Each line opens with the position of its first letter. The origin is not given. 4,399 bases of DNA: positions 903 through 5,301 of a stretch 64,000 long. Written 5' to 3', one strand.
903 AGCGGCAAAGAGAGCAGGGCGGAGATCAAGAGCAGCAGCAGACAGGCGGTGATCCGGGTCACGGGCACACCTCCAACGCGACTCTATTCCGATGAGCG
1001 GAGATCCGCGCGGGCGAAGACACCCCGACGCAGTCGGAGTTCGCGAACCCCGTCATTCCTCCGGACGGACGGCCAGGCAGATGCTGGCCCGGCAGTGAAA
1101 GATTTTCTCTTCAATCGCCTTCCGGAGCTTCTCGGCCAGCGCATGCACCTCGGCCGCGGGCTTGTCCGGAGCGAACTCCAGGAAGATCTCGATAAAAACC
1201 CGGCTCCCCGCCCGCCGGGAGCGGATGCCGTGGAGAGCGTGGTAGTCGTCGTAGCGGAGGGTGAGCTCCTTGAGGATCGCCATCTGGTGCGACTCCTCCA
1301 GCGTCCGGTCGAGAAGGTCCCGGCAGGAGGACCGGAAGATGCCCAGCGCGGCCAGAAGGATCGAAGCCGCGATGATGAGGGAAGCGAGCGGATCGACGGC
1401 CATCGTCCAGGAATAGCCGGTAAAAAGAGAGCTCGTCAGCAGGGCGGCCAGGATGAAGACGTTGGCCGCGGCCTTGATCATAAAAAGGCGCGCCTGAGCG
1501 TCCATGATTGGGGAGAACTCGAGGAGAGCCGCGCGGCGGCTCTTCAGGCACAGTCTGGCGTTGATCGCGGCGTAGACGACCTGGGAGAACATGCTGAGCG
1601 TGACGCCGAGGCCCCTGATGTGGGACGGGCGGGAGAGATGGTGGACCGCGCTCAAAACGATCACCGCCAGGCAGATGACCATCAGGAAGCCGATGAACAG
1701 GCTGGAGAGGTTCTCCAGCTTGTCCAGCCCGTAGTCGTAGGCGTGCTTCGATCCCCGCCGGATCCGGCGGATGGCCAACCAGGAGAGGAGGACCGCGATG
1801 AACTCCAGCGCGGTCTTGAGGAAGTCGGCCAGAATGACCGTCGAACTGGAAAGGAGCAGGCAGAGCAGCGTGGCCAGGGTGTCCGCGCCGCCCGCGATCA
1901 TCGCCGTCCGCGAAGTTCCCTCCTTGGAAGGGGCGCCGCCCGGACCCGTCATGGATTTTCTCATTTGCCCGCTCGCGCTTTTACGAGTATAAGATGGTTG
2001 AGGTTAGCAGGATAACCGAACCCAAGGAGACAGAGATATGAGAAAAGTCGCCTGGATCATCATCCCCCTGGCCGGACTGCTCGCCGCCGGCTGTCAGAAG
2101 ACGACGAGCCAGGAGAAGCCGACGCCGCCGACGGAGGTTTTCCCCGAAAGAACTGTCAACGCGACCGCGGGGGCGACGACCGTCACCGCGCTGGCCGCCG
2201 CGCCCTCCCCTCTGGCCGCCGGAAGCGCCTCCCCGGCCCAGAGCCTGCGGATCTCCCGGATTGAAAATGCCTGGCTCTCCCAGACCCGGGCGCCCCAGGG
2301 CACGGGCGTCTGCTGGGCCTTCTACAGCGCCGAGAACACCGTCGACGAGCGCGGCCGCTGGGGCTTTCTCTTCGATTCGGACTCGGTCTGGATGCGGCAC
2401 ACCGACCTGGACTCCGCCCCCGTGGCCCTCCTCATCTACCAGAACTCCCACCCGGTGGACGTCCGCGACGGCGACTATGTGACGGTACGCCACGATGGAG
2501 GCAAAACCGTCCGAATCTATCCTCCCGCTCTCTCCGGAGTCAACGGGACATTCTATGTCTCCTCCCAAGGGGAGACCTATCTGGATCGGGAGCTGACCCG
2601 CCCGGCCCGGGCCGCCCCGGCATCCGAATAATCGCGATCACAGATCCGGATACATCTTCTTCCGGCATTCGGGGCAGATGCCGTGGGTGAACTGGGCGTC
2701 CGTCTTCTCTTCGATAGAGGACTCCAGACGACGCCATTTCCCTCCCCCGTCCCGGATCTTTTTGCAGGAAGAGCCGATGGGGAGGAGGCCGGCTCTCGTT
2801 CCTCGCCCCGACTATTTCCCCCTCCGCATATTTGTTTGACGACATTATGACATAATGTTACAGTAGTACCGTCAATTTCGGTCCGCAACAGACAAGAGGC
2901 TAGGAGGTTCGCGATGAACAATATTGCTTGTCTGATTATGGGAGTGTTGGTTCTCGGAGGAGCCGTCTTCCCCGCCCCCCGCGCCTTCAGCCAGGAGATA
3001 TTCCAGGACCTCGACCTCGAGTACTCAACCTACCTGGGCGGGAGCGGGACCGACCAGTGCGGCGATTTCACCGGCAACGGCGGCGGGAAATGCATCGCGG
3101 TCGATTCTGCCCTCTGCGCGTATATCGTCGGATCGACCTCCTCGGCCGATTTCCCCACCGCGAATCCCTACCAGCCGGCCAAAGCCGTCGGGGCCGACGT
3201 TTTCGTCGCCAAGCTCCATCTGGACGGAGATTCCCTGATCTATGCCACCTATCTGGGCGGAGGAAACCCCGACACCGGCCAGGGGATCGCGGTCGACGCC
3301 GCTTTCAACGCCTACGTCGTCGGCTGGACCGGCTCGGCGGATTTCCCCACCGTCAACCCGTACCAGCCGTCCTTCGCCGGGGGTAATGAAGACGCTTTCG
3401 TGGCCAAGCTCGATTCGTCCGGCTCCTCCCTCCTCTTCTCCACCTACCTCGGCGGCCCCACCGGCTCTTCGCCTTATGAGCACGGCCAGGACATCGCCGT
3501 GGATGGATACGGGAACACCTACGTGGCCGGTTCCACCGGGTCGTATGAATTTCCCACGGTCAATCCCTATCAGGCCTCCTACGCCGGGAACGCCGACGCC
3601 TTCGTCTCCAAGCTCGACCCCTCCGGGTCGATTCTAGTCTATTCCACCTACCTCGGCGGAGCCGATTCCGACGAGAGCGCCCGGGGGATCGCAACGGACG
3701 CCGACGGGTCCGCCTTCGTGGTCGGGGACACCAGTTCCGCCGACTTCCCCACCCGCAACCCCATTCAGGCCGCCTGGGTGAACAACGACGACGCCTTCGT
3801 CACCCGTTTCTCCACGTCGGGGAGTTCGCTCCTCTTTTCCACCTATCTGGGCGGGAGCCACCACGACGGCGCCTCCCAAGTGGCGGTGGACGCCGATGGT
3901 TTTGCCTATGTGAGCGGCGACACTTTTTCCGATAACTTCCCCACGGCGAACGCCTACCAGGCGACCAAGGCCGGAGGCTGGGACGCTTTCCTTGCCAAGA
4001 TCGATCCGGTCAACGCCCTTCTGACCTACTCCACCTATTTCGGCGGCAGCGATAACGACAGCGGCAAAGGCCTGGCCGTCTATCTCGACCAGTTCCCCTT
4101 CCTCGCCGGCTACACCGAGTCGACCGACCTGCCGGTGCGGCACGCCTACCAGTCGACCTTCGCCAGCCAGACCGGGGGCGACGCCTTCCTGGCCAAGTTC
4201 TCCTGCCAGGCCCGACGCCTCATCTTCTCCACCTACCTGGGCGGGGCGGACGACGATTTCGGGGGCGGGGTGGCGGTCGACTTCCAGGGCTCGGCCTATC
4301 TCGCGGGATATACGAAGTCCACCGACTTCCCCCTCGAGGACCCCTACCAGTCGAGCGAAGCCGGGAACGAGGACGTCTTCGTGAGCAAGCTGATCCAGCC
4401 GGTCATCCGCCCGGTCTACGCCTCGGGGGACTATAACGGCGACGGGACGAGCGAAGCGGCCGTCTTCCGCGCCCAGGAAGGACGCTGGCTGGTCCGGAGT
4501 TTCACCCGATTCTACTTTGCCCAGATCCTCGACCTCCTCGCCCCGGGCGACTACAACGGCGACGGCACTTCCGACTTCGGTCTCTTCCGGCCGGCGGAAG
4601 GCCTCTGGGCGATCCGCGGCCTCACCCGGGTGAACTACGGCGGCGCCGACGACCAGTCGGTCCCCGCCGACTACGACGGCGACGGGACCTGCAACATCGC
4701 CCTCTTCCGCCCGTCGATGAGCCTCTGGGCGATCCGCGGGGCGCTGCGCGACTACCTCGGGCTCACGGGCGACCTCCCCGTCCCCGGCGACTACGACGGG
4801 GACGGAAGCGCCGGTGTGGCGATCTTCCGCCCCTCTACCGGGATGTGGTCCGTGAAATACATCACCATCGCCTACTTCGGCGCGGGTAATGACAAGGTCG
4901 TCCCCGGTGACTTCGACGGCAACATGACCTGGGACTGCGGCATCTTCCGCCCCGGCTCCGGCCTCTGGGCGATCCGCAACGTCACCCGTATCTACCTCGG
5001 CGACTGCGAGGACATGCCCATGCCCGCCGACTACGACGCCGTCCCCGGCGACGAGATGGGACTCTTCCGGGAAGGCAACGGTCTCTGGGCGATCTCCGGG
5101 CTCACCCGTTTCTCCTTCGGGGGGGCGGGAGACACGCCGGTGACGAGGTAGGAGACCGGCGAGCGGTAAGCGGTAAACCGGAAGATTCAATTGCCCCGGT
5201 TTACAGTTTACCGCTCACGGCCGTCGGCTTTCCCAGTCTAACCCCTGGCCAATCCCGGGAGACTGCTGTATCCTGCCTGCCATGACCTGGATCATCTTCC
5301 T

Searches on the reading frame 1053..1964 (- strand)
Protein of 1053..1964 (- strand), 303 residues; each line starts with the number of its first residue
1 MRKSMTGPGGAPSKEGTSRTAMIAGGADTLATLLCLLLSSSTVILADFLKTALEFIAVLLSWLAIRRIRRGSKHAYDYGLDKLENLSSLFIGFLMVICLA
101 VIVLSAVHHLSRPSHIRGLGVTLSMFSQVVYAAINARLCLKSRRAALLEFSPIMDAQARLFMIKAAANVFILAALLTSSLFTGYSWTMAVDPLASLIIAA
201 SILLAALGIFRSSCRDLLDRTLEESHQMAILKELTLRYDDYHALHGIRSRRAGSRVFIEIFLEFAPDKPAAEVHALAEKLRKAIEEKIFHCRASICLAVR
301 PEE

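Call 48: search_protein_families(library=pfam, proteins=[window:1053-1964:-], max_evalue=0.00001)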
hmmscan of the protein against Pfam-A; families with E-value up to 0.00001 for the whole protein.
window:1053-1964:- (303 aa): 2 families
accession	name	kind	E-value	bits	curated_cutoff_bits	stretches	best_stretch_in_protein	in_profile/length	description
PF01545.26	Cation_efflux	-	3.9e-24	86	26.6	1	29-218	12-198/198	Cation efflux family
PF16916.11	ZT_dimer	-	3.2e-08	33.9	26.7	1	229-288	7-66/78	Dimerisation domain of Zinc Transporter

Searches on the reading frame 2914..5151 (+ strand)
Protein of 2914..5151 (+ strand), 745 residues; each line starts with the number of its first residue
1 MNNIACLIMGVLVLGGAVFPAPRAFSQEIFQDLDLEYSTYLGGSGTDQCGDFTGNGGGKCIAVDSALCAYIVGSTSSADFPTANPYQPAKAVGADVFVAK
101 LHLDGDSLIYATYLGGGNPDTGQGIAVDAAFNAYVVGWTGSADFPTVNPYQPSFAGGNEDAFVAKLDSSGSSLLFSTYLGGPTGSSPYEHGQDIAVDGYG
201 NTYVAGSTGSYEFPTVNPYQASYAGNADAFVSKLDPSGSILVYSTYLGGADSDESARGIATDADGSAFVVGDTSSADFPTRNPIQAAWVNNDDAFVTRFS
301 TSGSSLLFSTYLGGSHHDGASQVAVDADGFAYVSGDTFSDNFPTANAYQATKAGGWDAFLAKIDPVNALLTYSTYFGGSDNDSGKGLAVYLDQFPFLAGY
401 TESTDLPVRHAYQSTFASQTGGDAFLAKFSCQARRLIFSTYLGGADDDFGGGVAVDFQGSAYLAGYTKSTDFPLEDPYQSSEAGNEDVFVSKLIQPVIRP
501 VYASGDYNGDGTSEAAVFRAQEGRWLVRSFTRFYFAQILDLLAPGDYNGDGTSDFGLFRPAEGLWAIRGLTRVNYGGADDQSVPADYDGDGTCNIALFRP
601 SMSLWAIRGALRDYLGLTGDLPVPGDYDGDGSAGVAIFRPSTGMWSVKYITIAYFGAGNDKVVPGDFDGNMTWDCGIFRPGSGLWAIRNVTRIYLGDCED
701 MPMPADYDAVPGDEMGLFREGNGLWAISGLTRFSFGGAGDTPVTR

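Call 48: search_protein_families(library=pfam, proteins=[window:2914-5151:+], max_evalue=0.00001)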
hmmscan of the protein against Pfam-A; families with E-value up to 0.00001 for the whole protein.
window:2914-5151:+ (745 aa): 1 family
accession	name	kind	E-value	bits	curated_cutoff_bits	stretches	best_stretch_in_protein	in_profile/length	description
PF06739.17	SBBP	-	1.4e-44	150.2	20.5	4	437-473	1-38/38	Beta-propeller repeat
